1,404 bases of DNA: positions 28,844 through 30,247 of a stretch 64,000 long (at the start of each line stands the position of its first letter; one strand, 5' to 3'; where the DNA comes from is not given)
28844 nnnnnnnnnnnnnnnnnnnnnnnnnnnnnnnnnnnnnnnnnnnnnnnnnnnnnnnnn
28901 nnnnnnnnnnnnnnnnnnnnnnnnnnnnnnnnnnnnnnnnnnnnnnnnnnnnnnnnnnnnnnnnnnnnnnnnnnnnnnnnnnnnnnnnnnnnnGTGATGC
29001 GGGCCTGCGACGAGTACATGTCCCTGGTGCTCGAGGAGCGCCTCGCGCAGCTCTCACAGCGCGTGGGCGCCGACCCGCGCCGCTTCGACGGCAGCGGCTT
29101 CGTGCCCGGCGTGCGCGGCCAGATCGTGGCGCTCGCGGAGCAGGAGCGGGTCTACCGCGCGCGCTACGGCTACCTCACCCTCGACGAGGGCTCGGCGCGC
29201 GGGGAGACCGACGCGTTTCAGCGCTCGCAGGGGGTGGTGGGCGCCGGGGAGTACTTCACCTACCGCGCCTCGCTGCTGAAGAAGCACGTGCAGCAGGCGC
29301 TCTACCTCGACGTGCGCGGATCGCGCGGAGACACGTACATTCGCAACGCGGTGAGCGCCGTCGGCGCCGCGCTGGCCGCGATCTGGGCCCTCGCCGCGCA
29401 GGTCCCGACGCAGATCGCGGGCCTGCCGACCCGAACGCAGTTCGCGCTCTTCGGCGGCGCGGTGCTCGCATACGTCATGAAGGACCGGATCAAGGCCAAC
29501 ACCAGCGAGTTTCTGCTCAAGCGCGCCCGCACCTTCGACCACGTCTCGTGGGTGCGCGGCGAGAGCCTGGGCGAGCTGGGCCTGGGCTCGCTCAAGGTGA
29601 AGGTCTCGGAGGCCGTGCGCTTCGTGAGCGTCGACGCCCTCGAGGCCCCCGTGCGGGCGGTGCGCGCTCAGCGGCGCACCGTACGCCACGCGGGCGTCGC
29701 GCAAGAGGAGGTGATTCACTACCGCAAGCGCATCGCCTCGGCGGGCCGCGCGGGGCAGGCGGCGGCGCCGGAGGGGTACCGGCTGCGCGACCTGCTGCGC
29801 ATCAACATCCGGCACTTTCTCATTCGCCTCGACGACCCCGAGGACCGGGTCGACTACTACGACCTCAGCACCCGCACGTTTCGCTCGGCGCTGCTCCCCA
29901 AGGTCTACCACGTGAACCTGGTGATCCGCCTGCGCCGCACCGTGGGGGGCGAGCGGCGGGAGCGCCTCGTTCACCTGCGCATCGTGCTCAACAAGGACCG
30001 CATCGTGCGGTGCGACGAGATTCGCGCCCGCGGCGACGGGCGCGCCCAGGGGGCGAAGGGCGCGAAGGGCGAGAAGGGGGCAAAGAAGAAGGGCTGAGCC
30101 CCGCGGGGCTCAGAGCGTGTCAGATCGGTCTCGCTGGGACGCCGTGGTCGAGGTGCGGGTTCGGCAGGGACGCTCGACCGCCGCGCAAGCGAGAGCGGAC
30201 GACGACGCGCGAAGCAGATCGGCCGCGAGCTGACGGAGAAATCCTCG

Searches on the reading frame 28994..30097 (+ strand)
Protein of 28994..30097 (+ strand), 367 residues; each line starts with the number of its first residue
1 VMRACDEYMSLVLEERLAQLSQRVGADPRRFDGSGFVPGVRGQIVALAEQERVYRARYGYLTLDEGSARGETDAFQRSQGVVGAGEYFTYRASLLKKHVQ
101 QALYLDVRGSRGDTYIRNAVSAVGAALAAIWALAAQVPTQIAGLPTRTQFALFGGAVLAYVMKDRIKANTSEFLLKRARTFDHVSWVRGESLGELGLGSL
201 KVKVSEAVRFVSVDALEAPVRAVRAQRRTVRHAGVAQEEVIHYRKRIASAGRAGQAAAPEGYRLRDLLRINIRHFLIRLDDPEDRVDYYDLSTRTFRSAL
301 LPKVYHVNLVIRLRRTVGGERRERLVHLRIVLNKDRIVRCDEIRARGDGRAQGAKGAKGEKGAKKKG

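Call 10: search_protein_families(library=pfam, max_evalue=0.01, proteins=[window:28994-30097:+])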
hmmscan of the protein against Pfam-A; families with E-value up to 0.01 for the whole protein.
window:28994-30097:+ (367 aa): 0 families

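Call 78: search_protein_families(library=padloc, max_evalue=0.001, proteins=[window:28994-30097:+])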
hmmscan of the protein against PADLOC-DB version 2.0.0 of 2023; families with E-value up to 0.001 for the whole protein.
window:28994-30097:+ (367 aa): 0 families

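Call 83: search_protein_families(library=pfam, max_evalue=5, proteins=[window:28994-30097:+])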
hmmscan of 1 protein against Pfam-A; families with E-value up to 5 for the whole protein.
window:28994-30097:+ (367 aa): 1 family
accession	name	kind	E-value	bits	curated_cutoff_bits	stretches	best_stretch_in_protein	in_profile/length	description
PF11292.14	DUF3093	-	0.058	14.1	23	1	206-295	62-132/140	Protein of unknown function (DUF3093)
